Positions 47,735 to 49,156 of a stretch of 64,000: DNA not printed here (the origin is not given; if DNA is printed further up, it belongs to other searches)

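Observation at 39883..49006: Duplicated acyltransferase-3 / GT2 cassette in which each acyltransferase paralog carries a G10 tract at the same WGGGI position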

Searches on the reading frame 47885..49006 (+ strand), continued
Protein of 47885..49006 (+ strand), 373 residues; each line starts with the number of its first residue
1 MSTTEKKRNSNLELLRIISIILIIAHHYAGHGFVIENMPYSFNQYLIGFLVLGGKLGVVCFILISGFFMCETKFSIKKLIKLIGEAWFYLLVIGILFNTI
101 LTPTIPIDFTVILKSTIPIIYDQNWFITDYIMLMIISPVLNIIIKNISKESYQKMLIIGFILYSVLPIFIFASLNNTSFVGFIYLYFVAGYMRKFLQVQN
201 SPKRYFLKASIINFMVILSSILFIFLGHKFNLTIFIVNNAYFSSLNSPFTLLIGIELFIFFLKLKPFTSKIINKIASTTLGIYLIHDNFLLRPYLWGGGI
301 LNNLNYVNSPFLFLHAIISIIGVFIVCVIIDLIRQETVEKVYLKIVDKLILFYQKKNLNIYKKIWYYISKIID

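Call 79: fold_search(model_id=the predicted structure, library=pdb)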
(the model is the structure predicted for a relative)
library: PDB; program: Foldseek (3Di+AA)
matches with E <= 10: 178; with E <= 0.001: 0
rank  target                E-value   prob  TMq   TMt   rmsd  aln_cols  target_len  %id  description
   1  8vli_B                2.1e-01  0.82  0.35  0.27  11.0       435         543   10  Cryo-EM structure of human HGSNAT bound with CoA and product analog (released 2024-06-26)
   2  3gi8_C                2.1e-01  0.10  0.13  0.12  25.6       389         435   17  Crystal Structure of ApcT K158A Transporter Bound to 7F11 Monoclonal Fab Fragment (released 2009-08-18)
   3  8jkv_A                2.4e-01  0.84  0.35  0.27  10.3       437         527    8  membrane proteins (released 2024-05-22)
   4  8jl4_A                3.3e-01  0.84  0.37  0.28  10.7       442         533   10  membrane proteins (released 2024-05-22)
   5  8vlg_A                4.8e-01  0.84  0.40  0.30   9.2       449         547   11  Cryo-EM structure of human HGSNAT bound with Acetyl-CoA and substrate analog (released 2024-06-26)
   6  8vlg_B                5.2e-01  0.72  0.36  0.28  10.1       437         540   10  Cryo-EM structure of human HGSNAT bound with Acetyl-CoA and substrate analog (released 2024-06-26)
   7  8vkj_B                6.2e-01  0.72  0.38  0.29  11.2       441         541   10  Cryo-EM structure of human HGSNAT bound with Acetyl-CoA (released 2024-06-26)
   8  8vkj_A                7.0e-01  0.72  0.39  0.29  11.0       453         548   10  Cryo-EM structure of human HGSNAT bound with Acetyl-CoA (released 2024-06-26)
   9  8vlv_A                8.0e-01  0.66  0.39  0.30   9.3       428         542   11  Cryo-EM structure of human HGSNAT in inactive state (released 2024-06-26)
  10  4q4j_A                8.0e-01  0.08  0.12  0.09  29.6       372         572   10  Structure of crosslinked TM287/288_S498C_S520C mutant (released 2014-07-16)
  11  8vlu_B                8.7e-01  0.54  0.36  0.27   9.7       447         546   10  Cryo-EM structure of human HGSNAT bound with CoA (released 2024-06-26)
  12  9b3l                  8.7e-01  0.15  0.23  0.24  17.4       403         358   15  NorA in occluded conformation (NorA-BRIL fusion) (released 2024-12-11)
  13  8vly_B                9.9e-01  0.57  0.37  0.30   9.9       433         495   10  Cryo-EM structure of human HGSNAT in transition state (released 2024-06-26)
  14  6f34_A                9.9e-01  0.04  0.09  0.08  23.2       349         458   12  Crystal structure of a bacterial cationic amino acid transporter (CAT) homologue bound to Arginine. (released 2018-02-14)
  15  8vlv_B                1.0e+00  0.63  0.40  0.29   9.5       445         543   10  Cryo-EM structure of human HGSNAT in inactive state (released 2024-06-26)
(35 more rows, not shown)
